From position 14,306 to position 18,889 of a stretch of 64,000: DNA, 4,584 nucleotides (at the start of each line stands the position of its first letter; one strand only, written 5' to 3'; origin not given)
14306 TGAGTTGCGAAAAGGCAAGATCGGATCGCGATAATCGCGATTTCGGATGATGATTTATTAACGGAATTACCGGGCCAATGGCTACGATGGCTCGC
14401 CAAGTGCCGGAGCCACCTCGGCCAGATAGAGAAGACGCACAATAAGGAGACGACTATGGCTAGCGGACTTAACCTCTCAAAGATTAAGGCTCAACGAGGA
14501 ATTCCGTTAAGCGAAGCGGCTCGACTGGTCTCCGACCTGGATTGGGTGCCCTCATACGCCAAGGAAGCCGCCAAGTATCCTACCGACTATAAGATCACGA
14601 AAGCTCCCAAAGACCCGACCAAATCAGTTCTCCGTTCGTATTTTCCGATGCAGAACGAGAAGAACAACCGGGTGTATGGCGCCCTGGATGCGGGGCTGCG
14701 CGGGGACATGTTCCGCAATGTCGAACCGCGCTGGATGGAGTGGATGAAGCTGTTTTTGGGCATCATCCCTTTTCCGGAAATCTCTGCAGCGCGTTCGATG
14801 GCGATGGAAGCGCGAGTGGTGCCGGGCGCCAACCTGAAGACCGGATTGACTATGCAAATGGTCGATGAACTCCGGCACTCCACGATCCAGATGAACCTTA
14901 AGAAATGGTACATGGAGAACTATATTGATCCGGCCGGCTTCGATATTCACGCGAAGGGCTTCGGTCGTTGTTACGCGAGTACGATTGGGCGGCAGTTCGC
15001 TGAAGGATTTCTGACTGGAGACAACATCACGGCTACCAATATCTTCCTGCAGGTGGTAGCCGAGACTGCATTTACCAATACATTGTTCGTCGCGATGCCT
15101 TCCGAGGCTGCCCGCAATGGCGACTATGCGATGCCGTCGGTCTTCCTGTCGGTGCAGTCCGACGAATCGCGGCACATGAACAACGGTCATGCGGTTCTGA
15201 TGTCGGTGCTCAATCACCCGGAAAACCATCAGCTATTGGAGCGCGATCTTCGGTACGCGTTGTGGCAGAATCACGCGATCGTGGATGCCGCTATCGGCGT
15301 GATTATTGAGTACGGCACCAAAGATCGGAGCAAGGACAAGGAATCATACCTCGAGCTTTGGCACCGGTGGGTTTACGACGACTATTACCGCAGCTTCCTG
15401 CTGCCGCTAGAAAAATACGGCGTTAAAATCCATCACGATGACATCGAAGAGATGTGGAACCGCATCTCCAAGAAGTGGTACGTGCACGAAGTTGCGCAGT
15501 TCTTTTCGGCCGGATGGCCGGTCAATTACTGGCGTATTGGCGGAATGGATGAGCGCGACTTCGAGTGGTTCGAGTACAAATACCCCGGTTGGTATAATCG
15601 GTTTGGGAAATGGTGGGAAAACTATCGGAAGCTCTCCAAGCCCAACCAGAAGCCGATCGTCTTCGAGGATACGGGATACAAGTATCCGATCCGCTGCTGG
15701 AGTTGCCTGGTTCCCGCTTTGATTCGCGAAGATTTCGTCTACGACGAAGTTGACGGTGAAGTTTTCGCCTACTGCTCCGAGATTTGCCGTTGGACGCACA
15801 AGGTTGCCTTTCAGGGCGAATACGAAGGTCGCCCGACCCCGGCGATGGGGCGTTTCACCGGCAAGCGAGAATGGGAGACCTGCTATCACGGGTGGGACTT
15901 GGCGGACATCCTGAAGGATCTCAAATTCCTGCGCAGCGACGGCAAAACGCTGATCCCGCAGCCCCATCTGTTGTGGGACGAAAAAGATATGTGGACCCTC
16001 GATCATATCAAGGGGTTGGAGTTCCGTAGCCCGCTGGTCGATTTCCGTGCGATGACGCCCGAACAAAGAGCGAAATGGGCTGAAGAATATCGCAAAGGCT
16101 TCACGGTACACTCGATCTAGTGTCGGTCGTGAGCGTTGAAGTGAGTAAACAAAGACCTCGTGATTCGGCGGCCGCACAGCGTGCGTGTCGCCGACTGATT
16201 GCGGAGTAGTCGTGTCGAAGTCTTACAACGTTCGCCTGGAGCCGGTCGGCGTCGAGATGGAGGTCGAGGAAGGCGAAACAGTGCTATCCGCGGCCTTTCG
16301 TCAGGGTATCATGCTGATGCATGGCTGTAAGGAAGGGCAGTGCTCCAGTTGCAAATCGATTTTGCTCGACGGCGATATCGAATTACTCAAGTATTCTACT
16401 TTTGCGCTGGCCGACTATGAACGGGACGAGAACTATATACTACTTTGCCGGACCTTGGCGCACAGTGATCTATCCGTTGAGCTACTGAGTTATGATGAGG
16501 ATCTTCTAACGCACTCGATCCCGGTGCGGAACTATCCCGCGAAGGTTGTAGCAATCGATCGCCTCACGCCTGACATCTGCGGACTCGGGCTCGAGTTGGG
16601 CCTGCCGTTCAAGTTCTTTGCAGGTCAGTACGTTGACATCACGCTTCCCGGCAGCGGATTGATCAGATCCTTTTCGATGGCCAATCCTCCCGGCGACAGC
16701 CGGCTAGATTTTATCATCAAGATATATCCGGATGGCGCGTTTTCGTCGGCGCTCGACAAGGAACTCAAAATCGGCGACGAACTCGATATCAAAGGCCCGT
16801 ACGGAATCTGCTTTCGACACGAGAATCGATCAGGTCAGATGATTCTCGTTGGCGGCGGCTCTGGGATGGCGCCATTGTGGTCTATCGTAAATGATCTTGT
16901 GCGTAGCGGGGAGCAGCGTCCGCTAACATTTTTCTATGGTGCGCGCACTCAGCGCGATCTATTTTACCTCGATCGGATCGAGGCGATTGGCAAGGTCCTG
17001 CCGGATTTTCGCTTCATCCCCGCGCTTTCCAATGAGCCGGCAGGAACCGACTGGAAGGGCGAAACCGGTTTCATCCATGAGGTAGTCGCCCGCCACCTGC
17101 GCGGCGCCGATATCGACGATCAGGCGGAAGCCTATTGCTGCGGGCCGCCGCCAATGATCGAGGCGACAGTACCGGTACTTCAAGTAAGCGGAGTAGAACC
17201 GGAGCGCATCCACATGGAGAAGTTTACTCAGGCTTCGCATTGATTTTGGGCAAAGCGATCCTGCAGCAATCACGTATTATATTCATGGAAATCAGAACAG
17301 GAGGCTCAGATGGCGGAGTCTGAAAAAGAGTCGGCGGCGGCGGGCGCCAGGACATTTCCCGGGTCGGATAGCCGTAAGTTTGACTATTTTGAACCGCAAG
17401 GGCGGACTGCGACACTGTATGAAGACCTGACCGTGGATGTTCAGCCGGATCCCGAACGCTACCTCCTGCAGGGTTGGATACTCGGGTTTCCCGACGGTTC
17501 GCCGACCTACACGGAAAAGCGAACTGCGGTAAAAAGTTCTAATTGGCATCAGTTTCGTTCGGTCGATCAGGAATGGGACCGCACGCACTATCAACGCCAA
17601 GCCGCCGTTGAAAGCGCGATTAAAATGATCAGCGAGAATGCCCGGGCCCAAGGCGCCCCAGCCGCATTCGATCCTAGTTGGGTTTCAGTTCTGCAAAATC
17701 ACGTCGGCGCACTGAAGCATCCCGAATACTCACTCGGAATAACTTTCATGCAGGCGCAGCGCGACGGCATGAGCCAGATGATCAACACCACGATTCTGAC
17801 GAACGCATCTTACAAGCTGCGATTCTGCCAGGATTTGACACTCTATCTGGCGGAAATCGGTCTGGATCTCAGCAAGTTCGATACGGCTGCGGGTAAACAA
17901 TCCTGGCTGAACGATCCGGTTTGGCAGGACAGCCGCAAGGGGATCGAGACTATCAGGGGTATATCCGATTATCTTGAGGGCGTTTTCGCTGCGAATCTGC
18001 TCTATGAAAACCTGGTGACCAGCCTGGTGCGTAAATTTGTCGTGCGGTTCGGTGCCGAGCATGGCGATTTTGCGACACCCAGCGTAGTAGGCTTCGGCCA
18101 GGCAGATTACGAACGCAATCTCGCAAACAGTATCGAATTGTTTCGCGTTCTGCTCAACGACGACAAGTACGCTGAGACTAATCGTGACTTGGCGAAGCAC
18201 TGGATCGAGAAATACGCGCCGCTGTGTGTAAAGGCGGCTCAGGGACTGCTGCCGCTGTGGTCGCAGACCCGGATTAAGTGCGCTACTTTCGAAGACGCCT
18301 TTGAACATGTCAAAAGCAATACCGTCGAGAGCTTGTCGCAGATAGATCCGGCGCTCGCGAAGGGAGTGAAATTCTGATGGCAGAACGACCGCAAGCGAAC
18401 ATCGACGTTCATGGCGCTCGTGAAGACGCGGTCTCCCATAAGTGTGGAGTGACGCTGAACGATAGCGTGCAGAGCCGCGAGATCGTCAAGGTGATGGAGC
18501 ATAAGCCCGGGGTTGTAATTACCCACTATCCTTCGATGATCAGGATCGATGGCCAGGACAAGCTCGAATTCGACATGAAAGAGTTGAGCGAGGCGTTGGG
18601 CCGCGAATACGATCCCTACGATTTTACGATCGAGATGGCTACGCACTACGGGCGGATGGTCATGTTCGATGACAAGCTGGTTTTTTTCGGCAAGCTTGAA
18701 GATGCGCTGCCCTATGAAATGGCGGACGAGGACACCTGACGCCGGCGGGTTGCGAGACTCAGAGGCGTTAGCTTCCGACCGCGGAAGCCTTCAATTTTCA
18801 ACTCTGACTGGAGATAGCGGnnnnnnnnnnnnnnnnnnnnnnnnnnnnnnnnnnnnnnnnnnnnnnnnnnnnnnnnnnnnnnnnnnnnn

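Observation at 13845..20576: Complete prm/mim-type soluble di-iron monooxygenase operon with dedicated GroEL-like chaperonin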

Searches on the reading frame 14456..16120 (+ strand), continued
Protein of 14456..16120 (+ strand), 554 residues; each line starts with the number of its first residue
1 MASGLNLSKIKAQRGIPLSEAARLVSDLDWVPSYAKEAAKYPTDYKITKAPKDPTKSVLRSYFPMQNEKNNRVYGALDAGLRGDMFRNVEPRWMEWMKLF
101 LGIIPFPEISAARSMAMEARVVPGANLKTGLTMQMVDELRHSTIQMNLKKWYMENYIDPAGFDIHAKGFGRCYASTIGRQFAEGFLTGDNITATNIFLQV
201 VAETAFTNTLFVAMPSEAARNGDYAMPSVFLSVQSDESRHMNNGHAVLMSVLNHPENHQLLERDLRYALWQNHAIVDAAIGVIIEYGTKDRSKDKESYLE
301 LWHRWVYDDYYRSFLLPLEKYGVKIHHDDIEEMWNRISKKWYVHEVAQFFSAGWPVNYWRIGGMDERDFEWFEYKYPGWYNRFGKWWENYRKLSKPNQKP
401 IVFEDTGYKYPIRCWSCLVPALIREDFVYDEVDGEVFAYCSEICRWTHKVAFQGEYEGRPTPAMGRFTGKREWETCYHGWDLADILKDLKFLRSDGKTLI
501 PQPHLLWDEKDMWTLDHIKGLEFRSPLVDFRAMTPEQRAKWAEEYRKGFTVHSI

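Call 65: search_protein_families(library=ncbifam, proteins=[L082:5576-6304:-], max_evalue=1e-10)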
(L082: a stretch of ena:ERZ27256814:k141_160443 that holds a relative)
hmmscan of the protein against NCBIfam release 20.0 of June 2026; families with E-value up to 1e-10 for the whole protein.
L082:5576-6304:- (242 aa): 0 families

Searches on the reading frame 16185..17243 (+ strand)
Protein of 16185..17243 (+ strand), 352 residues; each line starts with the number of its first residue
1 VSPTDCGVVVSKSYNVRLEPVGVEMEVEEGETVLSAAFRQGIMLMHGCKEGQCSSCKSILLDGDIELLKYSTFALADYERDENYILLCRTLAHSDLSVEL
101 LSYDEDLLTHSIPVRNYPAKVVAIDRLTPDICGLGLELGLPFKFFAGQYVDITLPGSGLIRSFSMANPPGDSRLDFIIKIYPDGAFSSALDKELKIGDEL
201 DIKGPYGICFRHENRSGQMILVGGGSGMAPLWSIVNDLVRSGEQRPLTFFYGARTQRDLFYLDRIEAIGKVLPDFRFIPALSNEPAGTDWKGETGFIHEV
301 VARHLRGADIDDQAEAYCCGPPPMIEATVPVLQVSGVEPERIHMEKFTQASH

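Call 4: search_protein_families(library=pfam, proteins=[window:16185-17243:+])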
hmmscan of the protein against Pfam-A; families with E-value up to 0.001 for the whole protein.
window:16185-17243:+ (352 aa): 4 families
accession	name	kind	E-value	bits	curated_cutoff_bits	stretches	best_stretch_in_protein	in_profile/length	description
PF00175.26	NAD_binding_1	-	2.1e-20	73.8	22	1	221-328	1-107/109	Oxidoreductase NAD-binding domain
PF00970.30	FAD_binding_6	-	2.5e-13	50.6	21.1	1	122-207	5-95/99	Oxidoreductase FAD-binding domain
PF00111.32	Fer2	-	3.3e-13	49.8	21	1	17-92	2-76/77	2Fe-2S iron-sulfur cluster binding domain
PF13510.11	Fer2_4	-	0.00014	22.3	22.8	1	22-52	10-40/82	2Fe-2S iron-sulfur cluster binding domain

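Call 5: search_protein_families(library=ncbifam, proteins=[window:16185-17243:+])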
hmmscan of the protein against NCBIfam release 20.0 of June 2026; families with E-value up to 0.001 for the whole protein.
window:16185-17243:+ (352 aa): 31 families (the best 25 are shown)
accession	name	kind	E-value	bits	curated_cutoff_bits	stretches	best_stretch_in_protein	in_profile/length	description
NF045803.1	MethMoxFADbindMmoC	equivalog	3.4e-73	246.4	500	1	23-348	14-341/343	aromatic/alkene monooxygenase hydroxylase FAD-binding subunit MmoC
NF040810.1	BenC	equivalog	1.7e-61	208.2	430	1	25-349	15-332/333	benzoate 1,2-dioxygenase electron transfer component BenC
NF008822.0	PRK11872.1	equivalog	4.6e-54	183.7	402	1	25-351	17-339/341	anthranilate 1,2-dioxygenase electron transfer component AntC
TIGR01941.1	nqrF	equivalog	1.7e-38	132.6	295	2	181-347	237-403/405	NADH:ubiquinone reductase (Na(+)-transporting) subunit F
NF058606.1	GlBtMonoRdsGbcB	equivalog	1.2e-34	119.8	500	2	130-350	27-250/362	glycine betaine monooxygenase reductase subunit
TIGR02160.1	PA_CoA_Oxy5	hypoth_equivalog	1.2e-34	119.7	420.8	2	120-349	5-243/352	1,2-phenylacetyl-CoA epoxidase subunit PaaE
NF007964.0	PRK10684.1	equivalog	1.6e-25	89.7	383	2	119-350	12-240/333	NADH oxidoreductase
NF005963.0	PRK08051.1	equivalog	4.9e-25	88.2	230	1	119-347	6-230/233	NAD(P)H-flavin reductase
NF009805.0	PRK13289.1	equivalog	1.9e-24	86.4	432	1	143-350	184-395/399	NO-inducible flavohemoprotein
NF004317.0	PRK05713.1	equivalog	1e-21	77.5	338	1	25-271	11-247/312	iron-sulfur-binding ferredoxin reductase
NF000796.0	PRK00054.1-1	equivalog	2.8e-19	69.3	224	1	141-345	26-201/254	dihydroorotate dehydrogenase electron transfer subunit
NF006220.0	PRK08345.1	subfamily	8.6e-19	67.9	395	1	136-344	35-248/294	cytochrome-c3 hydrogenase subunit gamma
NF040830.1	sulfhyd_ShyC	equivalog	3.1e-17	62.7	600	1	113-345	3-243/288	NAD(P)-dependent hydrogenase/sulfhydrogenase 2 subunit gamma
NF052252.1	flav_redu_LuxG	exception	9.2e-16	57.7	340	1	120-343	4-225/232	flavin mononucleotide reductase LuxG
TIGR02911.1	sulfite_red_B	equivalog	9.4e-14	51.1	288.6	1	143-345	30-222/261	anaerobic sulfite reductase subunit AsrB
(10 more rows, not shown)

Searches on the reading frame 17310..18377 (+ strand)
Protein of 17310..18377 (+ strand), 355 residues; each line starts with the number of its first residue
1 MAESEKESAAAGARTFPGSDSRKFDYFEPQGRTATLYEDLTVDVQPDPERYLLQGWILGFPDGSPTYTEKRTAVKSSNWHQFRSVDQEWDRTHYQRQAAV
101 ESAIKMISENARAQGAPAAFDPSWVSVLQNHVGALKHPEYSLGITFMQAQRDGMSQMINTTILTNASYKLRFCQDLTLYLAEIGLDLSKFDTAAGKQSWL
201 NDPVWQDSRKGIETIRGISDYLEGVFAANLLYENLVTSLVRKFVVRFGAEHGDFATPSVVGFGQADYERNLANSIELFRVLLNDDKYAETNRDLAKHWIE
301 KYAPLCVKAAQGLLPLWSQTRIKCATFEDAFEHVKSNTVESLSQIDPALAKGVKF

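Call 4: search_protein_families(library=pfam, proteins=[window:17310-18377:+])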
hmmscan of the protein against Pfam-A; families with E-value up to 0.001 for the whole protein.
window:17310-18377:+ (355 aa): 1 family
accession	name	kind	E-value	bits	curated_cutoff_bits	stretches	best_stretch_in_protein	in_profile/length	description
PF02332.24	Phenol_Hydrox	-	1.6e-58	198.4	24.4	1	56-285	1-230/230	Methane/Phenol/Alkene Hydroxylase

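Call 5: search_protein_families(library=ncbifam, proteins=[window:17310-18377:+])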
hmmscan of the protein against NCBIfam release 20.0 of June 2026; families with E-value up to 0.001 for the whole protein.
window:17310-18377:+ (355 aa): 1 family
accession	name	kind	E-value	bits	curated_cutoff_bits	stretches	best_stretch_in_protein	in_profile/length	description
NF045802.1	MethMoxAlphaMmoY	equivalog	4.2e-35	121.7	700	1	20-337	29-358/389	aromatic/alkene monooxygenase hydroxylase subunit beta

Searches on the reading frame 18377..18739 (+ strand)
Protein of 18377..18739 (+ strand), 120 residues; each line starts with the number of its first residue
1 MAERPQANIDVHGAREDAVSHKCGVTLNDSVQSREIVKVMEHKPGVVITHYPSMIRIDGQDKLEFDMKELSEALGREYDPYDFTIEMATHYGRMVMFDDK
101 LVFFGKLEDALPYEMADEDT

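Call 4: search_protein_families(library=pfam, proteins=[window:18377-18739:+])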
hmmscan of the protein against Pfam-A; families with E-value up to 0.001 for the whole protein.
window:18377-18739:+ (120 aa): 1 family
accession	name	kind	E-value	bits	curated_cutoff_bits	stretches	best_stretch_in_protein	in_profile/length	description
PF02406.22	MmoB_DmpM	-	1e-24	86.9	25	1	21-103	1-84/85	MmoB/DmpM family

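Call 5: search_protein_families(library=ncbifam, proteins=[window:18377-18739:+])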
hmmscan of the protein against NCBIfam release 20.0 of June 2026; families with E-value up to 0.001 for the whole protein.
window:18377-18739:+ (120 aa): 2 families
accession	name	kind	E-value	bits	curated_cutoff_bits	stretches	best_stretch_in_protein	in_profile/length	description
NF045941.1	PropMonoxMimD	equivalog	9.2e-34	116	150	1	16-113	3-100/108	propane 2-monooxygenase effector subunit MimD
NF045804.1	MethMoxRegMmoB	equivalog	3e-06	27.5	245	1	37-101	56-120/136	methane monooxygenase regulator MmoB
